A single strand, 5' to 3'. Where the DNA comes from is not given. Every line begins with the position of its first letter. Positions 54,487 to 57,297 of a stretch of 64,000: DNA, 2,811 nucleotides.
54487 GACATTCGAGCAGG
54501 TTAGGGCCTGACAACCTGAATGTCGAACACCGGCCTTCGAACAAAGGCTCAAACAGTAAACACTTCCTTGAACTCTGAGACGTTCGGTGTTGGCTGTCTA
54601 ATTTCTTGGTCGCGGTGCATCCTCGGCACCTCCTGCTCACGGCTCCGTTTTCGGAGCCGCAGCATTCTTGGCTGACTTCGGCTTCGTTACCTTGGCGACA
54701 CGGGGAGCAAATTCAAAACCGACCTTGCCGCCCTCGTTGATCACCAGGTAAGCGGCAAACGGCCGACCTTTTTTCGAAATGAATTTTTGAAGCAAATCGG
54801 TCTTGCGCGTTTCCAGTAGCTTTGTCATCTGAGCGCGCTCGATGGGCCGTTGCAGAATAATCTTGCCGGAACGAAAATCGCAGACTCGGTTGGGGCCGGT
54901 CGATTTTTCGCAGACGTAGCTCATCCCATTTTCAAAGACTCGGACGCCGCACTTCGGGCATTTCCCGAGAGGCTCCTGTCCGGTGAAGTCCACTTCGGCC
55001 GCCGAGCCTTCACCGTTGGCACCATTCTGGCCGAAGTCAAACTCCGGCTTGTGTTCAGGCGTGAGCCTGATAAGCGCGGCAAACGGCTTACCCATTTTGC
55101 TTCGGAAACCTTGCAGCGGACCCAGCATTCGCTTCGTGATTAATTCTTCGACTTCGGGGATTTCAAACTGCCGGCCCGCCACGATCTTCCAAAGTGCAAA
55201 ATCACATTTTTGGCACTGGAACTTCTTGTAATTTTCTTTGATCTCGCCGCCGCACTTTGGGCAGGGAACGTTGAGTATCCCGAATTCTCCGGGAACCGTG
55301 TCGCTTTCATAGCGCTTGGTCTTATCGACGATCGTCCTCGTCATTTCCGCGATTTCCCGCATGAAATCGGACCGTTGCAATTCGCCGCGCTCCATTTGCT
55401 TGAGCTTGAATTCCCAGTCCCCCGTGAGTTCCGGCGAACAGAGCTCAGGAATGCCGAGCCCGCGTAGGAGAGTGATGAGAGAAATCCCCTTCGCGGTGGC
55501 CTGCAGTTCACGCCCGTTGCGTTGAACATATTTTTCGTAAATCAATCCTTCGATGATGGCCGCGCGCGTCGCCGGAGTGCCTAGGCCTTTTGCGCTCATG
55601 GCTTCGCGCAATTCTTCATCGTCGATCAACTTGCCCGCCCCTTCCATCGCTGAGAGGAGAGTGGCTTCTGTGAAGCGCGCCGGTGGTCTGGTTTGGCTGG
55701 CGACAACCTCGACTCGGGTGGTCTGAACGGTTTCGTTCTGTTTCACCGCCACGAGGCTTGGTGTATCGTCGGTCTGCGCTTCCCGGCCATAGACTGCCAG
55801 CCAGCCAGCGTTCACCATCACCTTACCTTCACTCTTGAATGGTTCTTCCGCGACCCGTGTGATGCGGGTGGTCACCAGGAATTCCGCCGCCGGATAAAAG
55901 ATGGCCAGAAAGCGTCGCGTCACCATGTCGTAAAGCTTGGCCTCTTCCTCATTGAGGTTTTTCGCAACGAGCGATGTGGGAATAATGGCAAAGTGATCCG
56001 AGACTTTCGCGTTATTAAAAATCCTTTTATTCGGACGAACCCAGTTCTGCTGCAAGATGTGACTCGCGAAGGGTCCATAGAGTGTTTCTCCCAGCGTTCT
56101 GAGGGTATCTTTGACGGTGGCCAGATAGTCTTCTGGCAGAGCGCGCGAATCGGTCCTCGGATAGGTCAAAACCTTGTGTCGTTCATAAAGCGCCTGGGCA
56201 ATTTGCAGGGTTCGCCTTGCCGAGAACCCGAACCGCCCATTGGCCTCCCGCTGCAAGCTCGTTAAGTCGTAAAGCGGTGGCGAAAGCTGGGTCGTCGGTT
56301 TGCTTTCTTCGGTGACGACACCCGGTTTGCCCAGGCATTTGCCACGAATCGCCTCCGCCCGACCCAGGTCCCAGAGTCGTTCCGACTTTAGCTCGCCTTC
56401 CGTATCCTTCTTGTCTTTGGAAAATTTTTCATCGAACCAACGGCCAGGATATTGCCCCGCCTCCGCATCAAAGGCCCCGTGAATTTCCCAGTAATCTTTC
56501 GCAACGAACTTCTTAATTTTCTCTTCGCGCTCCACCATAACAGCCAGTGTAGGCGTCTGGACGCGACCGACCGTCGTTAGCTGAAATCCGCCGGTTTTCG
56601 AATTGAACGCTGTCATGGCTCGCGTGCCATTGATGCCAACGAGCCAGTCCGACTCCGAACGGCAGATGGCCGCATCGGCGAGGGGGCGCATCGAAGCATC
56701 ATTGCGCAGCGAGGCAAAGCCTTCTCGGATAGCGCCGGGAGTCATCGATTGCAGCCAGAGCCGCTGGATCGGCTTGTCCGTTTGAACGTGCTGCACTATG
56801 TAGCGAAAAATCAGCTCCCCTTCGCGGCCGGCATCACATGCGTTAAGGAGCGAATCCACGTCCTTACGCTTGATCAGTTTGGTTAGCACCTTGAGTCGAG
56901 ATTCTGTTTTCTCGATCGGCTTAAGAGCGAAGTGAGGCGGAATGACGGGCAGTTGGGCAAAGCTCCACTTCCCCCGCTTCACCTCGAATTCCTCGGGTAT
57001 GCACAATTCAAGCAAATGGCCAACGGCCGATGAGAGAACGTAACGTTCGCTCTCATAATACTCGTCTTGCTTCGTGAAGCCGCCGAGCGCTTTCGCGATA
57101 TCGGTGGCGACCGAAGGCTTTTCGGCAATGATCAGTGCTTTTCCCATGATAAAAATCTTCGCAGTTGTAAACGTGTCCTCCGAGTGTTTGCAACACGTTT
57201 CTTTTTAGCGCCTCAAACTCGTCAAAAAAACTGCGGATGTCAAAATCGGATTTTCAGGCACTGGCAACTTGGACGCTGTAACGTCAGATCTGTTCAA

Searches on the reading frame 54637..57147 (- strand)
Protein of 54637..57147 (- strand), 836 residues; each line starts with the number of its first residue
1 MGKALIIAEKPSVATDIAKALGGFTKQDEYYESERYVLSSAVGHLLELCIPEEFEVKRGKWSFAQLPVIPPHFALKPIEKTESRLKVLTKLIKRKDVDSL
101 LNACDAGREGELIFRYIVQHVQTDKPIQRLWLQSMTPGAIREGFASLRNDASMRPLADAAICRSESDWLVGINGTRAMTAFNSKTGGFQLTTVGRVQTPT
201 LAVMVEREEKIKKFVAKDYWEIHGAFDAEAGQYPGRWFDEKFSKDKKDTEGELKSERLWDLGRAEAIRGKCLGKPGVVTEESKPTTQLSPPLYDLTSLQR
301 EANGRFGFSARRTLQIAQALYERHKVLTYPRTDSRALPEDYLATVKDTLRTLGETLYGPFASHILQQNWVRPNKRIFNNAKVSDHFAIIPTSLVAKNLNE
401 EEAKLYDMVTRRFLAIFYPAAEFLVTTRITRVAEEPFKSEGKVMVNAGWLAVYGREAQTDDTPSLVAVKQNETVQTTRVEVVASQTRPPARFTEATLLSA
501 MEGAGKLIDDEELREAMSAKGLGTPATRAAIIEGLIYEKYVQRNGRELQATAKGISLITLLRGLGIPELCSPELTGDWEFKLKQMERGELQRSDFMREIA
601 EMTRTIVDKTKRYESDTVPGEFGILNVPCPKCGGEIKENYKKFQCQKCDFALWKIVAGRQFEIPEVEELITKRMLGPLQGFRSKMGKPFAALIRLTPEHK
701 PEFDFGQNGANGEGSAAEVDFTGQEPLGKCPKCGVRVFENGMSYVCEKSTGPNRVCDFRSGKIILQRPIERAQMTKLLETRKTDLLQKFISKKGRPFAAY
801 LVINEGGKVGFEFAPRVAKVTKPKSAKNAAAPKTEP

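Call 44: search_protein_families(library=pfam, proteins=[window:54637-57147:-], max_evalue=0.00001)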
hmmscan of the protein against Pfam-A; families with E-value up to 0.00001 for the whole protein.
window:54637-57147:- (836 aa): 3 families
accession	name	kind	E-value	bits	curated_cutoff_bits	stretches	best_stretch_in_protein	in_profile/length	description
PF01131.25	Topoisom_bac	-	3.2e-115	385.9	35.1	1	154-596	4-410/411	DNA topoisomerase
PF13342.12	Toprim_Crpt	-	1.4e-39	134.3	32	2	756-813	2-59/60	C-terminal repeat of topoisomerase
PF01751.28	Toprim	-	5.3e-08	33.4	23.1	1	5-131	2-92/96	Toprim domain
